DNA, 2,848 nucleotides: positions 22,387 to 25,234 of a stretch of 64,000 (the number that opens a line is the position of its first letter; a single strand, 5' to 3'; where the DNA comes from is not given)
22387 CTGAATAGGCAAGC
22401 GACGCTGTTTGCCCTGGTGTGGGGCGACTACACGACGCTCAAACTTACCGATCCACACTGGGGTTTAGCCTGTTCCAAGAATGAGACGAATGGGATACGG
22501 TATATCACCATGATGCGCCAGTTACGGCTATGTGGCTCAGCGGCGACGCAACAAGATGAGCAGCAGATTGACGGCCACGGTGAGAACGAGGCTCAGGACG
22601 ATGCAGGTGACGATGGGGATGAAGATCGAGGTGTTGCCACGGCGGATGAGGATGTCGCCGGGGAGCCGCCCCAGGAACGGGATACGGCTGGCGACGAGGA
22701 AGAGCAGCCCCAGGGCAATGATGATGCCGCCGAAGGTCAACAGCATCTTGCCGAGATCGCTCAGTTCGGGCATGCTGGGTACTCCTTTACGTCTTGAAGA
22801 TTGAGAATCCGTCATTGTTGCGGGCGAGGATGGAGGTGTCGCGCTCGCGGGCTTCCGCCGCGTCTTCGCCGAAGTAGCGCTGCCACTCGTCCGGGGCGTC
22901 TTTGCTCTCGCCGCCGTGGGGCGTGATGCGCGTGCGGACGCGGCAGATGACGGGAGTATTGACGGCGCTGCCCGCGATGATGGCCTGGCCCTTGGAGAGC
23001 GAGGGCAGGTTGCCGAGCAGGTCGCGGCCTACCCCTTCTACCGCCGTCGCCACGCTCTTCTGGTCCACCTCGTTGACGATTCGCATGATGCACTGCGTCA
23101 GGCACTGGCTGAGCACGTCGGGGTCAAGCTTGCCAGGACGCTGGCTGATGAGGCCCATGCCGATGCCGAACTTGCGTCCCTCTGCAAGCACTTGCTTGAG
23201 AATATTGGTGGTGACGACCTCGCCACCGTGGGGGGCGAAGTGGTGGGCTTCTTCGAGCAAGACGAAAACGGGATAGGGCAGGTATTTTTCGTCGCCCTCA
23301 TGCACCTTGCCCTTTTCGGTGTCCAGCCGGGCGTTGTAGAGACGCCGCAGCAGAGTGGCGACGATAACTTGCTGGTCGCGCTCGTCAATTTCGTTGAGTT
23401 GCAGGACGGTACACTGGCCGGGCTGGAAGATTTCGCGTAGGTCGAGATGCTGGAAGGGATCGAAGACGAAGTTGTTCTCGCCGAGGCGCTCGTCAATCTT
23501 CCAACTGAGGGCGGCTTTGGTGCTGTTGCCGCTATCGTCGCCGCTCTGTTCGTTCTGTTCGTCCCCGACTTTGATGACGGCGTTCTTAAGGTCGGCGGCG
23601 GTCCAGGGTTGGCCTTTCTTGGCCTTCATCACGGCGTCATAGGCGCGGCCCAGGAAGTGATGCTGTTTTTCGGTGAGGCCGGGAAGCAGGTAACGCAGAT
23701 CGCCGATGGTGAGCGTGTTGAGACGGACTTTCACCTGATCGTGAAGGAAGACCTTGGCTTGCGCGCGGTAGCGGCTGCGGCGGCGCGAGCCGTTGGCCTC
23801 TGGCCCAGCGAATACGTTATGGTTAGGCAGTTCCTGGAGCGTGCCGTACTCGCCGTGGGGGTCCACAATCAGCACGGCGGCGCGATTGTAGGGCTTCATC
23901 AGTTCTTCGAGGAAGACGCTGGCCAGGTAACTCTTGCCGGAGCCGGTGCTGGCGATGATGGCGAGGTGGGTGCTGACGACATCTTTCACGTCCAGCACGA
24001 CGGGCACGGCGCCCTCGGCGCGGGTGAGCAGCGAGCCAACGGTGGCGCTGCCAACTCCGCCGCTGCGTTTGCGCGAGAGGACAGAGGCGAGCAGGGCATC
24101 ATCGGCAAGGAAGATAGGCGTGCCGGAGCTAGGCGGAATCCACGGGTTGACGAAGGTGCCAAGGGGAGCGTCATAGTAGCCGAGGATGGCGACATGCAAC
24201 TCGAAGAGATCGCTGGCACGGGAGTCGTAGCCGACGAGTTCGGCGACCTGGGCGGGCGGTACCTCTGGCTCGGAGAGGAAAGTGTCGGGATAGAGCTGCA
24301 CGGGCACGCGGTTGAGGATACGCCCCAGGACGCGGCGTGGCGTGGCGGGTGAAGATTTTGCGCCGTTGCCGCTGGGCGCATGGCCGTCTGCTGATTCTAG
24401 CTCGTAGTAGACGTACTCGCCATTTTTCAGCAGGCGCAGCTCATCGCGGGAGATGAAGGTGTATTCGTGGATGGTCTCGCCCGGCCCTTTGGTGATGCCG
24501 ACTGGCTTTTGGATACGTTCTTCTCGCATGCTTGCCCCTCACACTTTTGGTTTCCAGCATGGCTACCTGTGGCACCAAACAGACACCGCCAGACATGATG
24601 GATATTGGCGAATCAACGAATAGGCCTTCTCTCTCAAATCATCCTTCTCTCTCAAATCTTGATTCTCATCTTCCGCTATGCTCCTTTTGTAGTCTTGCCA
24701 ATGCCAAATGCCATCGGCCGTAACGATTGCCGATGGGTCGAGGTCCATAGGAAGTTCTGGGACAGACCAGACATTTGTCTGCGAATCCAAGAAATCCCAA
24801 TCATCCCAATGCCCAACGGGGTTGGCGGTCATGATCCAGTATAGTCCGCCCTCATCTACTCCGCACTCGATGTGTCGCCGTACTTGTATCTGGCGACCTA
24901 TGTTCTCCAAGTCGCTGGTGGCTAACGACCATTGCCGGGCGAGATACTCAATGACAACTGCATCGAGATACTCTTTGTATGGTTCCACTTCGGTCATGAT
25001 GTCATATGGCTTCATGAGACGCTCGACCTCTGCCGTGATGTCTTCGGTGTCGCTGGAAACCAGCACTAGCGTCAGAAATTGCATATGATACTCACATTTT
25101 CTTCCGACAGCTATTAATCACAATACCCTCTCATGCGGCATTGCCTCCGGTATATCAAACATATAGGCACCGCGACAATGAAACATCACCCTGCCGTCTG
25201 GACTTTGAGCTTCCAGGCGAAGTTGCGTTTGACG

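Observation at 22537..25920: Orphan HerA-like ATPase operon without a NurA partner: two unknown upstream genes and a DUF2905 tail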

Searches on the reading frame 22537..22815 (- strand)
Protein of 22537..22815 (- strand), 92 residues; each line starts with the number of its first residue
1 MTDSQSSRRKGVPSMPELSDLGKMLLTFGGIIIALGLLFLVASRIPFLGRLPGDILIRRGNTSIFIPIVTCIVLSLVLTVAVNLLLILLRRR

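Call 3: search_protein_families(library=pfam, proteins=[window:22537-22815:-], max_evalue=1)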
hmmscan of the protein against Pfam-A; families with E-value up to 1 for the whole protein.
window:22537-22815:- (92 aa): 4 families
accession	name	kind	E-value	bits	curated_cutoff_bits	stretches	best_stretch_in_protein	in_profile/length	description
PF11146.13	DUF2905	-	1.5e-20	73.6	22.2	1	22-85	1-64/64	Protein of unknown function (DUF2905)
PF04923.17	Ninjurin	-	0.002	18.5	26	1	56-90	31-65/102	Ninjurin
PF09925.14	DUF2157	-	0.012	15.8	32.4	1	20-44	34-57/146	Predicted membrane protein (DUF2157)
PF07219.19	HemY_N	-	0.38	11.3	31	1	53-91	1-39/107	HemY protein N-terminus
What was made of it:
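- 22537..22815 (-): DUF2905 small membrane protein. An incidental downstream neighbour, not part of the conserved module. Pfam 1.5e-20 (call 3).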

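Call 4: search_protein_families(library=padloc, proteins=[window:22537-22815:-], max_evalue=1)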
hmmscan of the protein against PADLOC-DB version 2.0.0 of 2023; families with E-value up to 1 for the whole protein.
window:22537-22815:- (92 aa): 0 families

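Call 5: search_protein_families(library=ncbifam, proteins=[window:22537-22815:-], max_evalue=1)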
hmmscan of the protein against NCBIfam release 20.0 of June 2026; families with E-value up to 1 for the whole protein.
window:22537-22815:- (92 aa): 1 family
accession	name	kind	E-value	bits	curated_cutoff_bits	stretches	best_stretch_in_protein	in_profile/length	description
TIGR00540.1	TPR_hemY_coli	hypoth_equivalog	0.098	11.4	142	1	31-91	3-63/385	heme biosynthesis-associated TPR protein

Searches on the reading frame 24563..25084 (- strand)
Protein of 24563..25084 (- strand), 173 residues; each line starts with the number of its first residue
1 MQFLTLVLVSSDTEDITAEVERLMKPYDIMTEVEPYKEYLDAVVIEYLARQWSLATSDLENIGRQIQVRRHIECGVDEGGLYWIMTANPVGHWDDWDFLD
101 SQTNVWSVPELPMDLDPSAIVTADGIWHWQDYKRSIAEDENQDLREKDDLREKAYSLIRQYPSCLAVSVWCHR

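Call 3: search_protein_families(library=pfam, proteins=[window:24563-25084:-], max_evalue=1)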
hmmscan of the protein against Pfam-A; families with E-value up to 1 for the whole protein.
window:24563-25084:- (173 aa): 0 families

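Call 4: search_protein_families(library=padloc, proteins=[window:24563-25084:-], max_evalue=1)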
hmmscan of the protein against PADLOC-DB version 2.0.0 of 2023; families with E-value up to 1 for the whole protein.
window:24563-25084:- (173 aa): 0 families

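Call 5: search_protein_families(library=ncbifam, proteins=[window:24563-25084:-], max_evalue=1)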
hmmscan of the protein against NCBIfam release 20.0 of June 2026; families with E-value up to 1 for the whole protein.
window:24563-25084:- (173 aa): 0 families

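Call 8: search_solved_structures(query=window:24563-25084:-, max_evalue=10)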
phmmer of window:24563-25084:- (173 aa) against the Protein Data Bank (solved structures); distinct sequences matched with E-value up to 10: 0.

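Call 10: find_homologous_proteins(query=window:24563-25084:-)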
Query window:24563-25084:- (173 aa): 1 proteins with E <= 0.001 among 40 candidates.
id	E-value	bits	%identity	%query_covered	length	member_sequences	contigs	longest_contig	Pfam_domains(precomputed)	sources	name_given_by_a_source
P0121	4.8e-114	396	100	100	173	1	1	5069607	-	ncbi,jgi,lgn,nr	ncbi:MAG: hypothetical protein OJF49_000248 [Ktedonobacterales bacterium]|jgi:hypothetical protein|n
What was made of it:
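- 24563..25084 (-): 173-aa ORF with no detectable homologue (acidic, Trp-rich), carried by the insertion. Not a conserved member of the module. Only a self-hit among 5.8e9 proteins (call 10).
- No homologue among 5.8e9 proteins (call 10).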

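Call 39: search_protein_families(library=phrogs, proteins=[window:24563-25084:-], max_evalue=10)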
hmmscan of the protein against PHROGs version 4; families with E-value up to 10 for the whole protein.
window:24563-25084:- (173 aa): 0 families

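Call 68: predict_structure(protein=window:24563-25084:-)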
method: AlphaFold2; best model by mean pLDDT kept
length: 173 residues; sequences in the alignment: 1
mean_pLDDT: 38.4   pTM: 0.29
mean pLDDT of the five models: 38.4, 34.7, 33.5, 31.7, 31.4
residues with pLDDT >= 90: 0; 70-90: 0; 50-70: 11; < 50: 162
segments of 3 or more residues with pLDDT < 50: 1-21, 23-40, 42-139, 157-173
pLDDT, mean of each block of 10 residues (from residue 1): 29 41 40 42 48 45 35 35 34 32 27 30 43 48 51 47 32 23
secondary structure, 60 per line:
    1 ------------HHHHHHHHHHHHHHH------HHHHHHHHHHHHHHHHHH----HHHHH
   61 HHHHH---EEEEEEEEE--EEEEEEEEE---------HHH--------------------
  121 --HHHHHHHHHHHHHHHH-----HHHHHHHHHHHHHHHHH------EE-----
elements in order: H13-27 H34-51 H56-65 E69-77 E80-88 H123-138 H144-160
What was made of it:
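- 24563..25084 (-): AF2 single-sequence model unusable, pLDDT 38 (call 68).
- Tried and rejected: The AF2 single-sequence model is unusable (pLDDT 38, call 68), so no fold search was run on it.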
